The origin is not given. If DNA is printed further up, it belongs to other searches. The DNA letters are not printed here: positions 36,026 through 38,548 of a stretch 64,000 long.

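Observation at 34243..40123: MurNAc/peptidoglycan-recycling cluster with a MurQ–serine-hydrolase fusion, a kinase instead of a PTS, and a decayed NamZ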

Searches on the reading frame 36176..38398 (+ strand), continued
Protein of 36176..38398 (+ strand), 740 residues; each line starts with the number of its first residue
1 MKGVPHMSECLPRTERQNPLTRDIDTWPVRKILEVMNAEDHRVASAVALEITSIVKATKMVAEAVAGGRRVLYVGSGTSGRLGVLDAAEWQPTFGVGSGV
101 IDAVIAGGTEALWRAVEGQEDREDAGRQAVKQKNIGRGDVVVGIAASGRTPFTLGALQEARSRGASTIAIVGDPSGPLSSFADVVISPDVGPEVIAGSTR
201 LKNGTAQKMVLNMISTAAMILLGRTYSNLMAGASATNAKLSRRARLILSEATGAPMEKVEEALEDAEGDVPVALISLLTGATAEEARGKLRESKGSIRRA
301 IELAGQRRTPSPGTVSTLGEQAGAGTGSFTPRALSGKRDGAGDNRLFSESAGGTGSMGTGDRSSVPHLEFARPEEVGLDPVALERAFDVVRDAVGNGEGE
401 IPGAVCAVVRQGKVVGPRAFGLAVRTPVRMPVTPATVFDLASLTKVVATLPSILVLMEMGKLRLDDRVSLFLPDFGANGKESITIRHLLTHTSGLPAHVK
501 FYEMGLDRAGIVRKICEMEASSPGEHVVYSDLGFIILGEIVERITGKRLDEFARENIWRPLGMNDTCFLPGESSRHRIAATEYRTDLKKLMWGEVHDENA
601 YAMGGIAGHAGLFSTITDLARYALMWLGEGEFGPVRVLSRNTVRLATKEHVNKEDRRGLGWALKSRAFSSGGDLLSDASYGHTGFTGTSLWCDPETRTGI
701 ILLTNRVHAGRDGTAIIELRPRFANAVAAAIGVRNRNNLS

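Call 51: search_solved_structures(query=L003:3500-4621:+, max_evalue=0.00001, show_alignments=1)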
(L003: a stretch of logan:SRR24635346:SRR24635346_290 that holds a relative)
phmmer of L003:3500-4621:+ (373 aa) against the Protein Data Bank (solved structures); distinct sequences matched with E-value up to 0.00001: 2.
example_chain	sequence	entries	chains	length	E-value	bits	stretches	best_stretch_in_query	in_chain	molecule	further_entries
4k05_A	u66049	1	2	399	3.1e-85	289.8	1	7-372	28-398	Conserved hypothetical exported protein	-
4jja_A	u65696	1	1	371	1.2e-57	199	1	6-372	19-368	hypothetical protein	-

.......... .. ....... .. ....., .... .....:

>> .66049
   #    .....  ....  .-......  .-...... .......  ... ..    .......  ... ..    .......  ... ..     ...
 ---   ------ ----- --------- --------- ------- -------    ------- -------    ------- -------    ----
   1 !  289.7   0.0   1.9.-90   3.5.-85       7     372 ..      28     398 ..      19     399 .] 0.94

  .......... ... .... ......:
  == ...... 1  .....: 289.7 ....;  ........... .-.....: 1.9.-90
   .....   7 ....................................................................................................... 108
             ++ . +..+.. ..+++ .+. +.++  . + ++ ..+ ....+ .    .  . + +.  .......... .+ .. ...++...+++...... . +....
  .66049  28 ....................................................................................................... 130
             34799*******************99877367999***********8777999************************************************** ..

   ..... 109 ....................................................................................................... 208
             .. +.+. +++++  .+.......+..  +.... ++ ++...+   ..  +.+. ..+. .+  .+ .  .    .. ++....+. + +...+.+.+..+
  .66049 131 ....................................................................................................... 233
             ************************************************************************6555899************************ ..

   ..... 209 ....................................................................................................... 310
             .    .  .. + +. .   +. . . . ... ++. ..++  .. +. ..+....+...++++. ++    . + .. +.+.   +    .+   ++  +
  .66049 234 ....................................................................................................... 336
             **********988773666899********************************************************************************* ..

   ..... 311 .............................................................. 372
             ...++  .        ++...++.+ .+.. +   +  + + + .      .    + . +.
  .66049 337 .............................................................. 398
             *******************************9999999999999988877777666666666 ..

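Call 54: find_encoding_contigs(protein=P0053, flank=7000, max_places=1)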
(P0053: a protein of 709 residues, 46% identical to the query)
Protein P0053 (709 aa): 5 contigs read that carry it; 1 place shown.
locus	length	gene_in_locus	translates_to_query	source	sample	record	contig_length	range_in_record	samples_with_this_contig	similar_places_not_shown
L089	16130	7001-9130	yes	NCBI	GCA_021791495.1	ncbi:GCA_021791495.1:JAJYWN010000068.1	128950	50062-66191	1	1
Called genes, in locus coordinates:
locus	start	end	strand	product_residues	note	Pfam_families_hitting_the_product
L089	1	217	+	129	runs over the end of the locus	PF27253:AF_1253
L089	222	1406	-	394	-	PF12698:ABC2_membrane_3, PF12679:ABC2_membrane_2, PF01061:ABC2_membrane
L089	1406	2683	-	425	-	PF12679:ABC2_membrane_2, PF12698:ABC2_membrane_3, PF01061:ABC2_membrane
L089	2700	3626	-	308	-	PF00005:ABC_tran, PF13304:AAA_21, PF13732:DrrA1-3_C (weak)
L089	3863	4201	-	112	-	PF00269:SASP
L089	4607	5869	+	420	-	PF07075:NamZ_N, PF20732:NamZ_C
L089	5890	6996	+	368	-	PF01869:BcrAD_BadFG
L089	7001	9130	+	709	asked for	PF13580:SIS_2, PF22645:GKRP_SIS_N, PF01380:SIS, PF00144:Beta-lactamase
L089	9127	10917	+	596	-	PF00933:Glyco_hydro_3, PF01915:Glyco_hydro_3_C (weak)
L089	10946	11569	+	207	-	PF00485:PRK, PF06414:Zeta_toxin (weak)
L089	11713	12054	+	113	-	PF03551:PadR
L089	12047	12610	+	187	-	PF22564:HAAS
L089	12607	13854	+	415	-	PF03702:AnmK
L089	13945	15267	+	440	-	-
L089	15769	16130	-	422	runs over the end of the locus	-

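Call 55: find_encoding_contigs(protein=P0056, flank=7000, max_places=1)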
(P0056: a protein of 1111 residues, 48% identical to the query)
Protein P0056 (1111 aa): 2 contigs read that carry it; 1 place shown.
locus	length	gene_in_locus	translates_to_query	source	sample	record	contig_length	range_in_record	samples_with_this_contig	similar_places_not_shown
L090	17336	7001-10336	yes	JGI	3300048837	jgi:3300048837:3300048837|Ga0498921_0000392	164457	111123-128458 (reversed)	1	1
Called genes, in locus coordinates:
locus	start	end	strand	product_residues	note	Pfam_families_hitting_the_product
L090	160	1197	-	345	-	PF01869:BcrAD_BadFG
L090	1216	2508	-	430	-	PF02056:Glyco_hydro_4, PF11975:Glyco_hydro_4C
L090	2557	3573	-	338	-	PF01380:SIS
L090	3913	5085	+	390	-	PF07075:NamZ_N, PF20732:NamZ_C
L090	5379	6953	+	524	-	PF00933:Glyco_hydro_3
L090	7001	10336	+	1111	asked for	PF00144:Beta-lactamase, PF13580:SIS_2 (faint), PF03702:AnmK, PF22645:GKRP_SIS_N, PF01380:SIS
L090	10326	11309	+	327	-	PF01869:BcrAD_BadFG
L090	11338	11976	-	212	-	PF00072:Response_reg, PF00196:GerE, PF04545:Sigma70_r4 (weak), PF08281:Sigma70_r4_2 (faint)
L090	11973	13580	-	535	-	PF08447:PAS_3, PF01590:GAF, PF13185:GAF_2, PF13492:GAF_3, PF07730:HisKA_3, PF02518:HATPase_c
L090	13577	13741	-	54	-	-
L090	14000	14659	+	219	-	PF02085:Cytochrom_CIII (faint), PF14522:Cytochrome_C7 (weak), PF14537:Cytochrom_c3_2 (faint), PF14522:Cytochrome_C7 (weak)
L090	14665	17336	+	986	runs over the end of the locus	PF12838:Fer4_7, PF13183:Fer4_8 (faint), PF13247:Fer4_11 (weak), PF12838:Fer4_7 (weak)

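Call 56: find_encoding_contigs(protein=P0065, flank=7000, max_places=1)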
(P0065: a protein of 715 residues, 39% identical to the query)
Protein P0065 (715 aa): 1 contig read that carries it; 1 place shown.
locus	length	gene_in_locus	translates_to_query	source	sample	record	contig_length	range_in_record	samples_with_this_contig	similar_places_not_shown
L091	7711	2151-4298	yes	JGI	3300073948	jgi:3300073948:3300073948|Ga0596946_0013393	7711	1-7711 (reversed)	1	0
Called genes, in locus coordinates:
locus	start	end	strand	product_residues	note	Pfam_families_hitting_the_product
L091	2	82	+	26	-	?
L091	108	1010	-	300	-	PF01869:BcrAD_BadFG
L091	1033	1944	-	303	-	PF01418:HTH_6, PF01380:SIS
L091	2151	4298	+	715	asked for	PF13580:SIS_2 (weak), PF22645:GKRP_SIS_N, PF01380:SIS (weak), PF00144:Beta-lactamase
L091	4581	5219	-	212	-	PF08044:DUF1707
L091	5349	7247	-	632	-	-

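Call 67: search_protein_representatives(protein=window:36194-38398:+)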
Query: 734 residues. Proteins with E-value up to 0.001 (for the whole library): 99570; up to 1e-10: 44814; up to 1e-30: 5998. The best 150 are listed.
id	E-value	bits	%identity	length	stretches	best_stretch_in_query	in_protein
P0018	1.8e-254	862.5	61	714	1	4-725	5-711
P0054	1.1e-161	555.9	50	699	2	392-725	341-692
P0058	1.8e-124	432.9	56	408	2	370-625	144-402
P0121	7.0e-113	394.6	56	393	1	362-725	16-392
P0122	1.4e-109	383.7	52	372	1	358-725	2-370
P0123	6.0e-98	345.2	51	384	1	363-724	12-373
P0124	3.7e-97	342.6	49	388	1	363-725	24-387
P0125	5.1e-95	335.5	49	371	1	366-725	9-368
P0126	4.0e-93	329.3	49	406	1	349-725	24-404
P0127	2.6e-92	326.6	47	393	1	358-725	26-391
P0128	9.8e-92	324.7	48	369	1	365-725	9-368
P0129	2.4e-90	320.1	49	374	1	354-725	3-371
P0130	4.5e-90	319.2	37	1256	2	358-709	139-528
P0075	6.7e-90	318.6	50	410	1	373-724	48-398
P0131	7.9e-90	318.4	45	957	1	349-723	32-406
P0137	7.1e-86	305.3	38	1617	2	365-702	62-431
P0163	2.7e-80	286.9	43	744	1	359-725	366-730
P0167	8.3e-80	285.3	42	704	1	359-725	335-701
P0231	2.6e-74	267.1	41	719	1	362-721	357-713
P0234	4.2e-74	266.4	41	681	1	346-724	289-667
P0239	7.5e-74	265.6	40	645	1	352-725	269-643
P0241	1.1e-73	265.1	52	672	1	7-296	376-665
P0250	3.5e-73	263.4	49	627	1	3-298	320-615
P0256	5.4e-73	262.7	45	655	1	384-725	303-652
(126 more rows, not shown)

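Call 68: search_protein_families(library=pfam, proteins=[P0163, P0167, P0231, P0234, P0239, P0256, P0241, P0250, P0130, P0137], max_evalue=0.00001)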
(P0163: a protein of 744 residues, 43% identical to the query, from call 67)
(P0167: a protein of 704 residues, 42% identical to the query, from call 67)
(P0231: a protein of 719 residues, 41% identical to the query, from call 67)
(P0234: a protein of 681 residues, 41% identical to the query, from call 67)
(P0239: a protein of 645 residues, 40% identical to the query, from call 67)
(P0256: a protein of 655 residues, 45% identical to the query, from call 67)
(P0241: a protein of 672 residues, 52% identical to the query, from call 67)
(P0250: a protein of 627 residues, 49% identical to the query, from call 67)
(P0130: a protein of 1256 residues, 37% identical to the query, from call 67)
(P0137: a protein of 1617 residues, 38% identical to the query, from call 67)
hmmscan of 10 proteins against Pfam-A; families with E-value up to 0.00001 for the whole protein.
P0163 (744 aa): 2 families
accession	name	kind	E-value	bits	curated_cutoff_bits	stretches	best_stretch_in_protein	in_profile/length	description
PF00144.29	Beta-lactamase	-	5.2e-68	230.1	27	1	387-714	1-319/329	Beta-lactamase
PF00933.27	Glyco_hydro_3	-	9.7e-10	38.8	27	1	189-319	189-316/316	Glycosyl hydrolase family 3 N terminal domain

P0167 (704 aa): 3 families
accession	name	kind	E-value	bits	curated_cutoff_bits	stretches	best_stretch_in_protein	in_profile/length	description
PF00144.29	Beta-lactamase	-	1.3e-71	241.9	27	1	356-686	1-320/329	Beta-lactamase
PF00933.27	Glyco_hydro_3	-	1.3e-25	91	27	1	1-106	213-315/316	Glycosyl hydrolase family 3 N terminal domain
PF01915.27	Glyco_hydro_3_C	-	2.5e-10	41.1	31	1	146-310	2-171/200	Glycosyl hydrolase family 3 C-terminal domain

P0231 (719 aa): 3 families
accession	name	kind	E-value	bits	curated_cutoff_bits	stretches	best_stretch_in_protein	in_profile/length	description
PF00144.29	Beta-lactamase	-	2.7e-63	214.6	27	1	379-706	5-324/329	Beta-lactamase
PF00933.27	Glyco_hydro_3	-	2.2e-36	126.3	27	1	2-129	191-316/316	Glycosyl hydrolase family 3 N terminal domain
PF01915.27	Glyco_hydro_3_C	-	9.8e-12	45.7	31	1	167-331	1-171/200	Glycosyl hydrolase family 3 C-terminal domain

P0234 (681 aa): 3 families
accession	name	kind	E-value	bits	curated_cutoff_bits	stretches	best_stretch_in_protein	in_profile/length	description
PF00144.29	Beta-lactamase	-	4.1e-61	207.4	27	1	324-649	2-316/329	Beta-lactamase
PF00933.27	Glyco_hydro_3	-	9.6e-12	45.4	27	1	1-73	242-314/316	Glycosyl hydrolase family 3 N terminal domain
PF01915.27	Glyco_hydro_3_C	-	1.2e-10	42.1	31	1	113-290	1-171/200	Glycosyl hydrolase family 3 C-terminal domain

P0239 (645 aa): 3 families
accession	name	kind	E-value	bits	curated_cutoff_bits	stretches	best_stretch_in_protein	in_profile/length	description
PF00144.29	Beta-lactamase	-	7.3e-65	219.7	27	1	298-625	2-317/329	Beta-lactamase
PF01915.27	Glyco_hydro_3_C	-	2.5e-11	44.4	31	1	100-263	1-170/200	Glycosyl hydrolase family 3 C-terminal domain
PF00933.27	Glyco_hydro_3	-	1.3e-06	28.6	27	1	1-61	255-315/316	Glycosyl hydrolase family 3 N terminal domain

P0256 (655 aa): 2 families
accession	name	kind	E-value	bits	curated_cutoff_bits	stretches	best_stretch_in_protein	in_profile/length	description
PF00144.29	Beta-lactamase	-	3.2e-78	263.6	27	1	299-632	1-316/329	Beta-lactamase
PF13354.11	Beta-lactamase2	-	2.7e-61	207.1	22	1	37-258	2-214/214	Beta-lactamase enzyme family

P0241 (672 aa): 5 families
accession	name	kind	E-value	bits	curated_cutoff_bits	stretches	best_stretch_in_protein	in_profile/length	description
PF01869.26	BcrAD_BadFG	-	3.1e-36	125.7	31.5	1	15-270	1-232/271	BadF/BadG/BcrA/BcrD ATPase family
PF22645.1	GKRP_SIS_N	-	8.2e-15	55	27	1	430-520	15-109/113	Glucokinase regulatory protein N-terminal SIS domain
PF01380.27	SIS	-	4.3e-09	36.7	25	1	497-577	50-128/131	SIS domain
PF22198.1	GKRP_SIS_2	-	1.9e-07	31.5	27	1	417-472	7-62/191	Glucokinase regulatory protein, second SIS domain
PF13580.11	SIS_2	-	2.2e-07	31.4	27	1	416-534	20-137/138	SIS domain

P0250 (627 aa): 6 families
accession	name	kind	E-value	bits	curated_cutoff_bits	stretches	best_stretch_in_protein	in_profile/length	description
PF01869.26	BcrAD_BadFG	-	3.1e-37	129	31.5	1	6-301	1-271/271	BadF/BadG/BcrA/BcrD ATPase family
PF22645.1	GKRP_SIS_N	-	1.8e-19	70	27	1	365-469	2-110/113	Glucokinase regulatory protein N-terminal SIS domain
PF01380.27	SIS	-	2.1e-09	37.7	25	1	445-526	50-129/131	SIS domain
PF13580.11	SIS_2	-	6.9e-08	33.1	27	1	365-482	21-137/138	SIS domain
PF20741.3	GKRP-like_C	-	3e-06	28.1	27.7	0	539-578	2-41/100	C-terminal lid domain of glucokinase regulatory protein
PF00480.26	ROK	-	5.8e-06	26.5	22.9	0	5-60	1-54/294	ROK family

P0130 (1256 aa): 2 families
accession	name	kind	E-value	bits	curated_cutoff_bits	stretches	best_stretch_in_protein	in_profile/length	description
PF00144.29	Beta-lactamase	-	1.1e-121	406.4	27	2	172-525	12-316/329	Beta-lactamase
PF00041.27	fn3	-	1.1e-07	32.3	25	1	1170-1248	2-81/84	Fibronectin type III domain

P0137 (1617 aa): 2 families
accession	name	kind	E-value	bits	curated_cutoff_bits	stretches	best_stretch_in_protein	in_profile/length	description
PF00144.29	Beta-lactamase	-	3.5e-124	414.7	27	2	84-434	8-315/329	Beta-lactamase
PF07554.19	FIVAR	-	1.2e-09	39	29.2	0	1235-1279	24-70/71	FIVAR domain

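Call 81: predict_structure(alignment_id=A2)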
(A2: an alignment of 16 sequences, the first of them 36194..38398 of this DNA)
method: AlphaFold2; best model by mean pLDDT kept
length: 734 residues; sequences in the alignment: 16
mean_pLDDT: 80.2   pTM: 0.54
mean pLDDT of the five models: 80.2, 78.5, 78.1, 75.1, 71.1
residues with pLDDT >= 90: 310; 70-90: 279; 50-70: 69; < 50: 76
segments of 3 or more residues with pLDDT < 50: 1-3, 221-228, 302-357, 703-705, 732-734
pLDDT, mean of each block of 10 residues (from residue 1): 48 69 87 72 93 92 92 90 72 85 83 90 93 94 93 96 91 94 65 69 91 75 45 65 79 86 81 88 76 76 33 28 25 30 29 48 93 92 93 88 94 85 85 89 97 95 92 90 90 83 91 83 84 95 95 95 82 73 73 81 89 98 94 96 85 89 82 88 93 91 59 91 74 44
secondary structure, 60 per line:
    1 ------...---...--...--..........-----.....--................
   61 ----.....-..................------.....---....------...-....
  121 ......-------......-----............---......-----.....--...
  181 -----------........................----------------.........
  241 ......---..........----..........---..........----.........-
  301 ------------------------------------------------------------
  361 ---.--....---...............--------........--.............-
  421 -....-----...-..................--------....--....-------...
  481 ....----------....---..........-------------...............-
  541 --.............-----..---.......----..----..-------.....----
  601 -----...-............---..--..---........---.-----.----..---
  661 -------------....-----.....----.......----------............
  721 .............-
elements in order (helices of 4 or more, strands of 3 or more residues): H23-32 H38-42 H45-60 E65-69 H71-88 E95-99 H103-106 H117-126 E134-139 H145-156 E160-165 H171-175 E178-180 H192-215 H232-246 H250-259 H264-273 H277-286 H291-299 H367-370 H374-388 E397-404 E407-419 E422-425 E431-433 H435-452 H467-470 H479-484 H495-498 H502-511 H525-539 H543-555 H566-571 H592-596 E606-608 H610-621 H634-641 E674-677 E683-687 E692-698 H709-733
